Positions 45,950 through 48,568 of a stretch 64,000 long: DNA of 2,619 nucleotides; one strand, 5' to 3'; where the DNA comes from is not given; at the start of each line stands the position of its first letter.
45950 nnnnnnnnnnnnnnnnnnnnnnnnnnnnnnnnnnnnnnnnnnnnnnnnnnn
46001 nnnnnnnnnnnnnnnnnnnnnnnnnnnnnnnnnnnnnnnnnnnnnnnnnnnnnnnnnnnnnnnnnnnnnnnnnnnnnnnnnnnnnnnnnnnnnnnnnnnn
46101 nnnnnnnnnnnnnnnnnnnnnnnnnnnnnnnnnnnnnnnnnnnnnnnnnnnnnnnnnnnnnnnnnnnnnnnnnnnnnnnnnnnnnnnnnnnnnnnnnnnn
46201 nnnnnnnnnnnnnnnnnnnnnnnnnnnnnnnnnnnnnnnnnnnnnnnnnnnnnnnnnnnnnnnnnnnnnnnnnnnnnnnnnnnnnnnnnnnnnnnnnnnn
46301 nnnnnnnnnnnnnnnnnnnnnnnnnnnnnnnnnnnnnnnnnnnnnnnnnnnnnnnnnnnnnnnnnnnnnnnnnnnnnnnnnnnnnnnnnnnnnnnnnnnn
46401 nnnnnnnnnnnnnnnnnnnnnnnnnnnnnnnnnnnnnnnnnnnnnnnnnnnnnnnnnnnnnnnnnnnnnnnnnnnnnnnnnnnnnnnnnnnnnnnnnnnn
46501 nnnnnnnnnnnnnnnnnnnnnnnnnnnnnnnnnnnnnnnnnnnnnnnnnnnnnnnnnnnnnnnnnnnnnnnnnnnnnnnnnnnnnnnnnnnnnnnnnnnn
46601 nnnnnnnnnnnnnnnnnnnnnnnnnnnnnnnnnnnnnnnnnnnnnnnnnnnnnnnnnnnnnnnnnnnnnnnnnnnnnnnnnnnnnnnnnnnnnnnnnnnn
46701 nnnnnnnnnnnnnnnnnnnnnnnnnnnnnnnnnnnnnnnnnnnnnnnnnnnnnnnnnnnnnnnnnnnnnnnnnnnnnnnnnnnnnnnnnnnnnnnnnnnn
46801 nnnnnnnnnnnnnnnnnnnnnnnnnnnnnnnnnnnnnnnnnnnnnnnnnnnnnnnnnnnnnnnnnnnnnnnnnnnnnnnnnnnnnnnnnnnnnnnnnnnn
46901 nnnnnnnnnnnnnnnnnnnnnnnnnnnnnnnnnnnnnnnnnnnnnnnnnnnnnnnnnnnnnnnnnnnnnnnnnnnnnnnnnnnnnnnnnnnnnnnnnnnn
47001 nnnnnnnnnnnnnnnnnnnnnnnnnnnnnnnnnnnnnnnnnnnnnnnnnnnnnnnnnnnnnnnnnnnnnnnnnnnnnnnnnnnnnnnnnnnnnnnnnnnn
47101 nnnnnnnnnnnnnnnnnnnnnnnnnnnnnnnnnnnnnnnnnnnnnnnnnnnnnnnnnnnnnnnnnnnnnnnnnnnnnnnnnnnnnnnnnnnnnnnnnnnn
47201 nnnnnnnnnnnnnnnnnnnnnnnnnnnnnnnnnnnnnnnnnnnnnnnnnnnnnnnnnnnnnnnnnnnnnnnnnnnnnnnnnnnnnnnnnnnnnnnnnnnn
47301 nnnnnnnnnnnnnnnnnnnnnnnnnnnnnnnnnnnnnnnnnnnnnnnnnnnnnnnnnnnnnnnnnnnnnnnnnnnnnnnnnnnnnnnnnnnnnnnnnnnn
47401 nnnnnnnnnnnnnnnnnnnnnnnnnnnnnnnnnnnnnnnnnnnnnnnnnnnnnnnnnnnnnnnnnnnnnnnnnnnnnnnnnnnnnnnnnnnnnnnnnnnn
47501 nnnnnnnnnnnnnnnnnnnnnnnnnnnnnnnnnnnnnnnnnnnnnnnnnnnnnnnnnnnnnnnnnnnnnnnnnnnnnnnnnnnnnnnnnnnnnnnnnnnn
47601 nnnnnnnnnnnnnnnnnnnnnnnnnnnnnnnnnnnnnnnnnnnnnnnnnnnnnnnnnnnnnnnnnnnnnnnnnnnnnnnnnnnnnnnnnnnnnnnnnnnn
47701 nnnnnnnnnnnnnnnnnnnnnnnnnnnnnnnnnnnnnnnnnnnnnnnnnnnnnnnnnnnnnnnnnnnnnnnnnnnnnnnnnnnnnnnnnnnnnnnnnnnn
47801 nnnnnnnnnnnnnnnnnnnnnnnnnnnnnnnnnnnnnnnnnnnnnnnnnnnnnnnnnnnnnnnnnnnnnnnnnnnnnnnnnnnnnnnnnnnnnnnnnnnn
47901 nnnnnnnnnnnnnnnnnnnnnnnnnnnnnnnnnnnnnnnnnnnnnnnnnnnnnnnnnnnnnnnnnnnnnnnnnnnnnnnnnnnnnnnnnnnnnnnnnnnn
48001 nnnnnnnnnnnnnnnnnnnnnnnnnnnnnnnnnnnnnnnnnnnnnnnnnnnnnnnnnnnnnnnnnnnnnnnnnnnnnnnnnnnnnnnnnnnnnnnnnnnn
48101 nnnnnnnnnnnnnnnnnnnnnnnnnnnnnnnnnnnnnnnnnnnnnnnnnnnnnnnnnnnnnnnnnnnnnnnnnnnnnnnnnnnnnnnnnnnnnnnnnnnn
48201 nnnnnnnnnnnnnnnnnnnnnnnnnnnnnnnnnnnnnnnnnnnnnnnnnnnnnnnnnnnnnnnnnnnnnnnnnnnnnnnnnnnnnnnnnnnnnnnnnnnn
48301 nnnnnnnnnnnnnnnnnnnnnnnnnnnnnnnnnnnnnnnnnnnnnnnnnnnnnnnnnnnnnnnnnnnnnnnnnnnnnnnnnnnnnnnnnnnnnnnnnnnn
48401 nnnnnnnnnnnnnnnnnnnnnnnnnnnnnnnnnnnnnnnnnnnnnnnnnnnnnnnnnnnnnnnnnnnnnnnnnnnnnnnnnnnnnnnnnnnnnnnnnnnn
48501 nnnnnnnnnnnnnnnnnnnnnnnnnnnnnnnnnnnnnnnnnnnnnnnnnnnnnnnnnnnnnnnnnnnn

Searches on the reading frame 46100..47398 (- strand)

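Call 58: search_protein_families(library=pfam, proteins=[window:46100-47398:-], max_evalue=0.001)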
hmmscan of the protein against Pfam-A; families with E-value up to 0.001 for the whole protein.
window:46100-47398:- (432 aa): 6 families
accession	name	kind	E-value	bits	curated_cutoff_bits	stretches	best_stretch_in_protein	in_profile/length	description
PF03721.20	UDPG_MGDP_dh_N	-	3e-66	223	27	1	1-182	1-185/187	UDP-glucose/GDP-mannose dehydrogenase family, NAD binding domain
PF00984.24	UDPG_MGDP_dh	-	1.9e-34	118.1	25.4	1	199-290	2-93/94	UDP-glucose/GDP-mannose dehydrogenase family, central domain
PF03720.21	UDPG_MGDP_dh_C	-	2.5e-34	118.2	30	1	313-417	1-103/103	UDP-glucose/GDP-mannose dehydrogenase family, UDP binding domain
PF03807.23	F420_oxidored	-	3.4e-07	31.2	21.6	0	3-87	2-70/94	NADP oxidoreductase coenzyme F420-dependent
PF03446.21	NAD_binding_2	-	2.3e-06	28.1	21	1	2-142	1-115/161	NAD binding domain of 6-phosphogluconate dehydrogenase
PF02558.23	ApbA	-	0.00022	21.3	22.2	1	3-87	1-77/150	Ketopantoate reductase PanE/ApbA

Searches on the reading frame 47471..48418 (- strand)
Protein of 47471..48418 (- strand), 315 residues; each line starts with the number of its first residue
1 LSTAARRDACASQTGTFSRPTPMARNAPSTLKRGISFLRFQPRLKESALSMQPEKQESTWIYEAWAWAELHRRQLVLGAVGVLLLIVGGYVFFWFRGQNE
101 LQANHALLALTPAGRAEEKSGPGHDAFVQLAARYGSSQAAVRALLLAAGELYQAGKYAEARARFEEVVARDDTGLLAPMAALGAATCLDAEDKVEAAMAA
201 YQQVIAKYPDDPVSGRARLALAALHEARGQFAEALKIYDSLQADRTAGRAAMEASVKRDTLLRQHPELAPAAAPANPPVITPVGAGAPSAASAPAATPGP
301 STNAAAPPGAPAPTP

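Call 58: search_protein_families(library=pfam, proteins=[window:47471-48418:-], max_evalue=0.001)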
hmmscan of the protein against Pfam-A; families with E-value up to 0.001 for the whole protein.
window:47471-48418:- (315 aa): 7 families
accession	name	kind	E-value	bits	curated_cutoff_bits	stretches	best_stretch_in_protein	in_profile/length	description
PF09976.15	TPR_21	-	5.6e-13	49.5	25.5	2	71-180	7-115/193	Tetratricopeptide repeat-like domain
PF14559.12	TPR_19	-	1.7e-09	38.3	25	2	151-212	1-59/68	Tetratricopeptide repeat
PF13174.12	TPR_6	-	2.2e-08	34.6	26.3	1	180-210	2-32/33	Tetratricopeptide repeat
PF13432.12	TPR_16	-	2.9e-08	34.5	32.7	1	148-212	4-65/65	Tetratricopeptide repeat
PF13428.12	TPR_14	-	1.2e-05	25.9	23.5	0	216-245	2-32/44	Tetratricopeptide repeat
PF13424.12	TPR_12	-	6.4e-05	23.5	30.1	0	185-238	10-68/77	Tetratricopeptide repeat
PF07719.23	TPR_2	-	0.00048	20.5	27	0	143-171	3-31/34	Tetratricopeptide repeat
